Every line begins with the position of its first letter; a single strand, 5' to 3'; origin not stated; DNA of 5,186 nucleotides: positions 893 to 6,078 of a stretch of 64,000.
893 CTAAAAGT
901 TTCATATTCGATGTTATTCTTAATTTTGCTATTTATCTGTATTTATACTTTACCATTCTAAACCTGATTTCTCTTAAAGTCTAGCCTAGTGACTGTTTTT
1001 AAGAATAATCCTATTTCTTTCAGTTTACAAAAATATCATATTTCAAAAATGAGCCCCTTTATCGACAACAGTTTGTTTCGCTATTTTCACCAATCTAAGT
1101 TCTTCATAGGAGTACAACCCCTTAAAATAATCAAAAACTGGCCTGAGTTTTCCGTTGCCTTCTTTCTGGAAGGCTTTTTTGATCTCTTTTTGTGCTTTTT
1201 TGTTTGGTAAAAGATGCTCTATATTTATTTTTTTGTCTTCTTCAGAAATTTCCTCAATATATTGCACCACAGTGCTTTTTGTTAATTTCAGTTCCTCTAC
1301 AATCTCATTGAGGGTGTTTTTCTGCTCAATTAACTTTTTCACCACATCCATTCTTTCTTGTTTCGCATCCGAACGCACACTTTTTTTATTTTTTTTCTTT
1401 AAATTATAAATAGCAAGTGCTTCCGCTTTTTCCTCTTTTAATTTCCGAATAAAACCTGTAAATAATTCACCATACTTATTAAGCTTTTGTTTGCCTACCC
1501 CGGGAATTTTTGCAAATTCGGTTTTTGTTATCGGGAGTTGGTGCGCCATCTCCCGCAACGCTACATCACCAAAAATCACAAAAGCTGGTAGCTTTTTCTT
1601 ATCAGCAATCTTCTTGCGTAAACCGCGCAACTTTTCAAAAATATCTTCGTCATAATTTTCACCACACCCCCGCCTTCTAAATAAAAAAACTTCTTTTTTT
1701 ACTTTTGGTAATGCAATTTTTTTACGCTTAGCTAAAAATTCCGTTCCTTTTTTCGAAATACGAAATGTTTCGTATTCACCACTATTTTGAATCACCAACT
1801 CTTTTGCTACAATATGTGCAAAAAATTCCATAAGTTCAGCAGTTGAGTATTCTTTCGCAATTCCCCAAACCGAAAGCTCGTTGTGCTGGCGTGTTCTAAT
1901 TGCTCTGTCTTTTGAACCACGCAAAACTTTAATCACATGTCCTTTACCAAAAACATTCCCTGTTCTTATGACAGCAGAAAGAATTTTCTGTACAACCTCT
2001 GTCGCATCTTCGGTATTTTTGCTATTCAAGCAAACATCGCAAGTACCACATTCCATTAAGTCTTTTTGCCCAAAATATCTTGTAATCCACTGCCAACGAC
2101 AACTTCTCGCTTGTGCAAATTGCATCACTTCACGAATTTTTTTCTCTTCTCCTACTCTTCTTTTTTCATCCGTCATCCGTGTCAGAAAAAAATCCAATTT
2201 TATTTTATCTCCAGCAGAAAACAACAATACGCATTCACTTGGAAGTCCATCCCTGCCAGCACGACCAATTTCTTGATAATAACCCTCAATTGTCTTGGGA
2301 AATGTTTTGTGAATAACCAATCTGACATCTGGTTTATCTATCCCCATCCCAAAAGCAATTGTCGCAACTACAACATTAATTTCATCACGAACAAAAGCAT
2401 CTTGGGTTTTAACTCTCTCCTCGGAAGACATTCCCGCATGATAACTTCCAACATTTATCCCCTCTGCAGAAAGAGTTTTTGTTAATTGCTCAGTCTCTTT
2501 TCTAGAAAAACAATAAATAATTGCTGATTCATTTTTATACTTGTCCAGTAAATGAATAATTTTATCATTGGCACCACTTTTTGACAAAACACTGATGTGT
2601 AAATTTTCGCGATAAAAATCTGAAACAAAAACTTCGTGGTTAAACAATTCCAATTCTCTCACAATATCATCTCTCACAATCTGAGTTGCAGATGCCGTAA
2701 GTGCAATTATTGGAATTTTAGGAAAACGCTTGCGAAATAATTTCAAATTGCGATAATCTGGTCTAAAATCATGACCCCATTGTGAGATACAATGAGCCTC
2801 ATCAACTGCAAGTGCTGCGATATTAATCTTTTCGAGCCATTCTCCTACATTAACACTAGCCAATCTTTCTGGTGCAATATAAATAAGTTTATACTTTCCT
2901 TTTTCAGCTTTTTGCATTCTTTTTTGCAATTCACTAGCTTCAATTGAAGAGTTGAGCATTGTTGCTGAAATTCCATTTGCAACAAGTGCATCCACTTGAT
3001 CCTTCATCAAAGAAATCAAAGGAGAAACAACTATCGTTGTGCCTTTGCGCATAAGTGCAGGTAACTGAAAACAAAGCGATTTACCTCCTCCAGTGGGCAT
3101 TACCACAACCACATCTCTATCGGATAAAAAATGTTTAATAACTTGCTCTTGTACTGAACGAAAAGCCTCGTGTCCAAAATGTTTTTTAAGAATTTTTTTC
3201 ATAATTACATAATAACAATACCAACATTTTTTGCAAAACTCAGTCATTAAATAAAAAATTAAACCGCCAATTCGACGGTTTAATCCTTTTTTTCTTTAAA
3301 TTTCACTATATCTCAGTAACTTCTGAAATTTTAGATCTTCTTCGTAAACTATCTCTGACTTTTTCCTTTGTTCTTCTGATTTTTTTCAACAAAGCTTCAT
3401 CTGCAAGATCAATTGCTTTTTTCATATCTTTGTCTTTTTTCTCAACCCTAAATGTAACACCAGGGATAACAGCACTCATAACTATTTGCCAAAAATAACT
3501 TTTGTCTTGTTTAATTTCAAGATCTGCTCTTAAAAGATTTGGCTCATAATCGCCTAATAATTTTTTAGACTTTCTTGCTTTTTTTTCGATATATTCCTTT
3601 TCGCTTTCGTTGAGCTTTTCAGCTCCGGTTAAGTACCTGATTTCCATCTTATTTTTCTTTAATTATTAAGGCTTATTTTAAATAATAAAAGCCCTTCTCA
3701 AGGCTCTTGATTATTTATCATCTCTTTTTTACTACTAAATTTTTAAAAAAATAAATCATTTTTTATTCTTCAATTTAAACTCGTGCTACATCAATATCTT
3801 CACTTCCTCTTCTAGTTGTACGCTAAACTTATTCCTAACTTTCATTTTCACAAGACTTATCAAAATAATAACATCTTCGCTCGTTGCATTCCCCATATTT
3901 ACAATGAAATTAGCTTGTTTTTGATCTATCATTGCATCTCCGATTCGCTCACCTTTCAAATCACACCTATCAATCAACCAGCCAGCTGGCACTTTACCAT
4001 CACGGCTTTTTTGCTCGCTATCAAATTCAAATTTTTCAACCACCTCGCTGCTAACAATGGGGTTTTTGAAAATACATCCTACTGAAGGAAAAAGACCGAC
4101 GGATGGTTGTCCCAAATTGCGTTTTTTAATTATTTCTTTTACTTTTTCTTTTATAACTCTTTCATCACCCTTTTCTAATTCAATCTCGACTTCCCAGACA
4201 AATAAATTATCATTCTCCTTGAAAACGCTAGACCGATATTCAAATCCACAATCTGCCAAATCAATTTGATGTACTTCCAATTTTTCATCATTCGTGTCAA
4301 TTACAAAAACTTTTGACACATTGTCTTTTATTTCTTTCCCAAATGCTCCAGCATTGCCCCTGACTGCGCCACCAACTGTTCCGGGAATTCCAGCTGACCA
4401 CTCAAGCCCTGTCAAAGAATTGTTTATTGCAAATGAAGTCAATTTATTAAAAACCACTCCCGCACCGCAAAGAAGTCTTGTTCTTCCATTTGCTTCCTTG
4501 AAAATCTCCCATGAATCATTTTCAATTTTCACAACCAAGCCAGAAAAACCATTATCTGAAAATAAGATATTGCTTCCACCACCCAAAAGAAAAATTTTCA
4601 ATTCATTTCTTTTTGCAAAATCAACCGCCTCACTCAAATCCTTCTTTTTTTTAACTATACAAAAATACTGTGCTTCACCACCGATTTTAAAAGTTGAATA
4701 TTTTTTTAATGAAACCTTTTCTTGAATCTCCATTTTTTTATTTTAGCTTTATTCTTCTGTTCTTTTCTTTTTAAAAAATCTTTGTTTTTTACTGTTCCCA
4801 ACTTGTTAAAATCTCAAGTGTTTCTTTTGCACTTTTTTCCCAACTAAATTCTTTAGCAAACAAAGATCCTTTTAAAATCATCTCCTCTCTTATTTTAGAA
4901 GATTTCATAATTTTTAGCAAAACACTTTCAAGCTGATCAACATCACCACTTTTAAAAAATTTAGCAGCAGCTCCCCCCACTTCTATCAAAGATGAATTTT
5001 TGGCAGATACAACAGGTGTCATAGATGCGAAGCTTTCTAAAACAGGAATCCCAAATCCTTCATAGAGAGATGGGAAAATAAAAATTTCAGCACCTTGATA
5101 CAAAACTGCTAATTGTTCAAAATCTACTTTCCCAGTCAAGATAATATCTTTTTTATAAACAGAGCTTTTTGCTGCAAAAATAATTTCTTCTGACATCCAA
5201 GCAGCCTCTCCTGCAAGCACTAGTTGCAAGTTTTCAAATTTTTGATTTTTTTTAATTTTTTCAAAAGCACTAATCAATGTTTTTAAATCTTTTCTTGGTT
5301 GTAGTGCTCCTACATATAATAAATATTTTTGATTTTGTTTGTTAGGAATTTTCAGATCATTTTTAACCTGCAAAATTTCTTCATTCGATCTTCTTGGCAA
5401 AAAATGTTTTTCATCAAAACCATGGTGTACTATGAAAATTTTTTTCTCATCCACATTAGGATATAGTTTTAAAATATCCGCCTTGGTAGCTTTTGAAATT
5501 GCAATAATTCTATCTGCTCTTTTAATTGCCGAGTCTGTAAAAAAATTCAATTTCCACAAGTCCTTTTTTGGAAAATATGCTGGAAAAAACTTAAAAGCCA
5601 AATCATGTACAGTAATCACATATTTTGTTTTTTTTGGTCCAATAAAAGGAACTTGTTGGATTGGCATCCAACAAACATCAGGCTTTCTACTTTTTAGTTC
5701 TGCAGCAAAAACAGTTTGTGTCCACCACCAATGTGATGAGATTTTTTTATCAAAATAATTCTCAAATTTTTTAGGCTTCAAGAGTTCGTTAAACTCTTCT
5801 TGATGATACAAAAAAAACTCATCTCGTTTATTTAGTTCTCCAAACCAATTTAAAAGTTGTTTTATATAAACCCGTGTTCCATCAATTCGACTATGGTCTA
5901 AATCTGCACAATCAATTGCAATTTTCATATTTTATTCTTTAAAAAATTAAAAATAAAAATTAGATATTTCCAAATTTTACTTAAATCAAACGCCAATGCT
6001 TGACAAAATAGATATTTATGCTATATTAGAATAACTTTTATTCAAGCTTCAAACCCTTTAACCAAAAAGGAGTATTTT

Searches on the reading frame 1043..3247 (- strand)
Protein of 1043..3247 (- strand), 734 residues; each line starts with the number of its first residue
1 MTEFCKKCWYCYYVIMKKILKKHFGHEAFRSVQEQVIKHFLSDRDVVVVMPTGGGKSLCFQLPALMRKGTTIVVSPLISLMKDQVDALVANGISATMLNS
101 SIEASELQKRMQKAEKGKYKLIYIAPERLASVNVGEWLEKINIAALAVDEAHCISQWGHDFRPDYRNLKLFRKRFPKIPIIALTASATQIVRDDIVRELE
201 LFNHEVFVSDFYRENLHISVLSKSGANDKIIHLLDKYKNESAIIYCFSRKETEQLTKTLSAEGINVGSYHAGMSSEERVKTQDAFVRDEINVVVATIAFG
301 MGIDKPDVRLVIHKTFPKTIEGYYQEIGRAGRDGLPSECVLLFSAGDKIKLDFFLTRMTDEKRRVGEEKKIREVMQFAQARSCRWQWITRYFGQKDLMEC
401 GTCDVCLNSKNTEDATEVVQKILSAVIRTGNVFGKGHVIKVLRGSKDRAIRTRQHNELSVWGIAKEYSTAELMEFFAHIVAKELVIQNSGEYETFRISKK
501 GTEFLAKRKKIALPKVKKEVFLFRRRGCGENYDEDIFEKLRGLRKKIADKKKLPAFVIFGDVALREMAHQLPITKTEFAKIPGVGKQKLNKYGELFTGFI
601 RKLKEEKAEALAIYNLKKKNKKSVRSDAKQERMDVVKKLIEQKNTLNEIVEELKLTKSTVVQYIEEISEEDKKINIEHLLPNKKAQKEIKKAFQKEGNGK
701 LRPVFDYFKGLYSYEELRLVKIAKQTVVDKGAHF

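Call 14: search_protein_families(library=pfam, proteins=[window:1043-3247:-], max_evalue=0.001)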
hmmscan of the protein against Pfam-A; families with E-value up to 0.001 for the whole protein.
window:1043-3247:- (734 aa): 9 families
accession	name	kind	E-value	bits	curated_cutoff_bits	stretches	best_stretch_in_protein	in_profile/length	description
PF00270.35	DEAD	-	2e-28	99.6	26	1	31-189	2-162/167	DEAD/DEAH box helicase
PF09382.16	RQC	-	2.1e-27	95.6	23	1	411-518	3-110/114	RQC domain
PF00271.37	Helicase_C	-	8.8e-27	94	23.5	1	228-334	4-110/110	Helicase conserved C-terminal domain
PF00570.28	HRDC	-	4.6e-19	68.6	23.8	1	534-597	2-65/68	HRDC domain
PF14493.12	HTH_40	-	6.3e-17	62.1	27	1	638-720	7-88/89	Helix-turn-helix domain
PF16124.10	RecQ_Zn_bind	-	1.2e-10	42.4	25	1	346-407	2-66/66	RecQ zinc-binding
PF11408.13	Helicase_Sgs1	-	4.9e-06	26.9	22.2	1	537-608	9-79/80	Sgs1 RecQ helicase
PF04851.21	ResIII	-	2.2e-05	24.9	22.5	1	29-185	4-160/164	Type III restriction enzyme, res subunit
PF02796.21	HTH_7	-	0.00015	22.2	23.8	1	626-664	4-42/45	Helix-turn-helix domain of resolvase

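Call 84: find_encoding_contigs(protein=window:1043-3247:-, flank=10000, max_places=2)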
Protein window:1043-3247:- (734 aa): no gene with exactly this product is on record in the collection.

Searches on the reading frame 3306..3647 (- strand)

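Call 14: search_protein_families(library=pfam, proteins=[window:3306-3647:-], max_evalue=0.001)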
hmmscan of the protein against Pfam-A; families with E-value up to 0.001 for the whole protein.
window:3306-3647:- (113 aa): 1 family
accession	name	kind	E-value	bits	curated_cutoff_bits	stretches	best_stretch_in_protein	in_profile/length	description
PF02482.25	Ribosomal_S30AE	-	1.2e-10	42.4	23.7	1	12-98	10-88/88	Sigma 54 modulation protein / S30EA ribosomal protein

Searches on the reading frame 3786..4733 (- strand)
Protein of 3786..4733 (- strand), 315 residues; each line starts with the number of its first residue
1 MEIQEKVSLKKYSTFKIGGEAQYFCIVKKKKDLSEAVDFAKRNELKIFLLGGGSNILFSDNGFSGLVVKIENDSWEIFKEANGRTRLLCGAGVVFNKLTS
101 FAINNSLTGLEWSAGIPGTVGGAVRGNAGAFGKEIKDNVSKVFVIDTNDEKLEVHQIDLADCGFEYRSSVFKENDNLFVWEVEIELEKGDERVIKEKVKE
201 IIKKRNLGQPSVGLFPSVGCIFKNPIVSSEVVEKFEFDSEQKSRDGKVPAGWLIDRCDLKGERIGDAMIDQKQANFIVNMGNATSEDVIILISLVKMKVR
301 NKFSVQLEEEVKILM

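Call 14: search_protein_families(library=pfam, proteins=[window:3786-4733:-], max_evalue=0.001)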
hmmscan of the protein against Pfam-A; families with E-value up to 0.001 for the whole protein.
window:3786-4733:- (315 aa): 2 families
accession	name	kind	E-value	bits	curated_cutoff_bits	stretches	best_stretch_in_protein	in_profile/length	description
PF02873.21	MurB_C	-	1.5e-30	105.7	27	1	194-314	2-99/99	UDP-N-acetylenolpyruvoylglucosamine reductase, C-terminal domain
PF01565.28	FAD_binding_4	-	1.6e-19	70.4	26.4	1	22-150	2-134/139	FAD binding domain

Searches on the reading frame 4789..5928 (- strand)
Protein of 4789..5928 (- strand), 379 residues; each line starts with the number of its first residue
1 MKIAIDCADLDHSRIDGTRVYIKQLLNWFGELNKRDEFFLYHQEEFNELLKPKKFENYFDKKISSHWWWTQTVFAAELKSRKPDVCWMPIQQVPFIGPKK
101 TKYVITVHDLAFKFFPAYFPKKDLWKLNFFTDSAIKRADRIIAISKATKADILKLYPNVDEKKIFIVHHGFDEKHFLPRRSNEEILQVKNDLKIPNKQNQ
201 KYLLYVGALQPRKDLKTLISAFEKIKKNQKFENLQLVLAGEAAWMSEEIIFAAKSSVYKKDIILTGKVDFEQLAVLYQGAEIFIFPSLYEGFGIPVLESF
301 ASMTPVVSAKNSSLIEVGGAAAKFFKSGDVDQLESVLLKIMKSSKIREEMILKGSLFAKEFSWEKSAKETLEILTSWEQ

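Call 14: search_protein_families(library=pfam, proteins=[window:4789-5928:-], max_evalue=0.001)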
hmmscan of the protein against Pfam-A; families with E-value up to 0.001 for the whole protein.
window:4789-5928:- (379 aa): 4 families
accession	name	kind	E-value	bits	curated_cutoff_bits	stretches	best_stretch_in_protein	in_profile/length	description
PF00534.26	Glycos_transf_1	-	2.2e-28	99.4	26.4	1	194-351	9-166/172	Glycosyl transferases group 1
PF13692.12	Glyco_trans_1_4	-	3.4e-22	79.7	27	1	201-341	2-140/142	Glycosyl transferases group 1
PF13439.12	Glyco_transf_4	-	1.2e-11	45.4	28.5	1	53-173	43-168/170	Glycosyltransferase Family 4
PF20706.3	GT4-conflict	-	4.7e-08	32.8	26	1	135-314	144-316/385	Family 4 Glycosyltransferase in conflict systems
